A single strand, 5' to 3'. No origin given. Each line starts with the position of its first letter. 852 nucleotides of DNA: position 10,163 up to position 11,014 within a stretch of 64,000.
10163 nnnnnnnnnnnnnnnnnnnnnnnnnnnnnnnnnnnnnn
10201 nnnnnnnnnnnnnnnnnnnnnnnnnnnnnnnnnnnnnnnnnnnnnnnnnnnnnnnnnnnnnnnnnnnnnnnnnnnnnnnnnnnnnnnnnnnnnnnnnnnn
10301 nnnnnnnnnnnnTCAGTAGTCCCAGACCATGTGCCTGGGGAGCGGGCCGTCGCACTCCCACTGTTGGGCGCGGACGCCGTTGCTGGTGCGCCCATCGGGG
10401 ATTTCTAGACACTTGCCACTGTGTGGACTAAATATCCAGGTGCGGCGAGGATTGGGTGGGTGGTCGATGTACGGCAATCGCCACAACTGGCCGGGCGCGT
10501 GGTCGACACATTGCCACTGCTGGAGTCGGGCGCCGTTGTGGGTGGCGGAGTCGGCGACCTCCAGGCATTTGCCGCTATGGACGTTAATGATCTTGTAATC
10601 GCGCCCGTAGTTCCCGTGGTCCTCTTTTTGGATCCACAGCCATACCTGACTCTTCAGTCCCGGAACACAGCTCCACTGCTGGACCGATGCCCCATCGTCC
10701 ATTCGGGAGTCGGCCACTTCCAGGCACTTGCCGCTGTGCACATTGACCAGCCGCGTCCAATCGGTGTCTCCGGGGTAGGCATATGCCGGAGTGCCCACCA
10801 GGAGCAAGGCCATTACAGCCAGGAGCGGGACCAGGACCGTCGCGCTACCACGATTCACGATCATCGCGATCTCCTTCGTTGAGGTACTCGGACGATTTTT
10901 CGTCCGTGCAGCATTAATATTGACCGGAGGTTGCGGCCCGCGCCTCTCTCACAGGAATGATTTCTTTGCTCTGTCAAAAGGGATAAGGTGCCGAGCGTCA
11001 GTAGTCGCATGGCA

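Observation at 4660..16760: Array of duplicated and decaying secreted glycan-enzyme plus lectin cassettes next to a two-component system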

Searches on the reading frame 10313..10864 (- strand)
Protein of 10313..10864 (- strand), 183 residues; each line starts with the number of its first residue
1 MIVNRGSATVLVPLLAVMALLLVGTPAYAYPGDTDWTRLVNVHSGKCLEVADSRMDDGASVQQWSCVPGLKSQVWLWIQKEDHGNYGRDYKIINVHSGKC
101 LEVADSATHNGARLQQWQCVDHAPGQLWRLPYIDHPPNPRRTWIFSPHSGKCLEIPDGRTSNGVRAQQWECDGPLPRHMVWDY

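Call 5: search_protein_families(library=pfam, proteins=[window:10313-10864:-], max_evalue=0.01)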
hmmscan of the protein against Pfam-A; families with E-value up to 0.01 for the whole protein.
window:10313-10864:- (183 aa): 4 families
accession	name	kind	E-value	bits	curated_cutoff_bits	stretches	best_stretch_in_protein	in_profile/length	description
PF14200.12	RicinB_lectin_2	-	6.8e-30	104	25.6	2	72-169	2-89/89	Ricin-type beta-trefoil lectin domain-like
PF00652.28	Ricin_B_lectin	-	2.2e-18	67.1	29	1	36-172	2-118/126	Ricin-type beta-trefoil lectin domain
PF03498.20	CDtoxinA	-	0.00052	20.1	22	1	34-128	51-138/149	Cytolethal distending toxin A/C domain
PF18562.6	CIDR1_gamma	-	0.0053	17.1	25.3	0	163-172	31-40/52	Cysteine-Rich Interdomain Region 1 gamma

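Call 6: search_protein_families(library=ncbifam, proteins=[window:10313-10864:-], max_evalue=0.01)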
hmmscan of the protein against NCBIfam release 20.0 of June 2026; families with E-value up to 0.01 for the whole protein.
window:10313-10864:- (183 aa): 2 families
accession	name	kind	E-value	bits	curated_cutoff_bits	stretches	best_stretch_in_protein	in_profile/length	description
NF035930.1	lectin_2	subfamily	4.2e-13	49.5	100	2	97-173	166-232/238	lectin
NF035929.1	lectin_1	subfamily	2e-12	46.2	800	1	44-131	810-886/886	lectin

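Call 69: search_protein_families(library=pfam, proteins=[P0137, P0140], max_evalue=0.001)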
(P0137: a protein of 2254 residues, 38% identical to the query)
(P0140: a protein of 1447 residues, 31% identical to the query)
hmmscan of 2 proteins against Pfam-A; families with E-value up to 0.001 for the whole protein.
P0137 (2254 aa): 4 families
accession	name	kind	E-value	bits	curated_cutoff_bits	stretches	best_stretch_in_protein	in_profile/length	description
PF05593.20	RHS_repeat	-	3.5e-52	174.3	22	8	1686-1720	1-35/38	RHS Repeat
PF20148.4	DUF6531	-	3.8e-15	56.4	24.1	1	1013-1097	1-74/74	Domain of unknown function (DUF6531)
PF25275.1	Golvesin_C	-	2.5e-13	50.7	31.6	1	875-975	34-131/132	Golvesin C-terminal domain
PF01464.25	SLT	-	1.8e-05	24.7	21.3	1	505-637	11-100/117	Transglycosylase SLT domain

P0140 (1447 aa): 1 family
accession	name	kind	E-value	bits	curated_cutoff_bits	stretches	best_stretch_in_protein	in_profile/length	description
PF25275.1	Golvesin_C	-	2.4e-11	44.3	31.6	1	937-1020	50-130/132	Golvesin C-terminal domain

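Call 84: search_protein_families(library=padloc, proteins=[P0121, P0122, P0123, P0124], max_evalue=0.01)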
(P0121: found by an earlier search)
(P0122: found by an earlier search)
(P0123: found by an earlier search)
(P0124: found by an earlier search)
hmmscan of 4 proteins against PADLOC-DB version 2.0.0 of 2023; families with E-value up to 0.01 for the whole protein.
P0121 (1397 aa): 0 families

P0122 (183 aa): 0 families

P0123 (192 aa): 0 families

P0124 (181 aa): 0 families
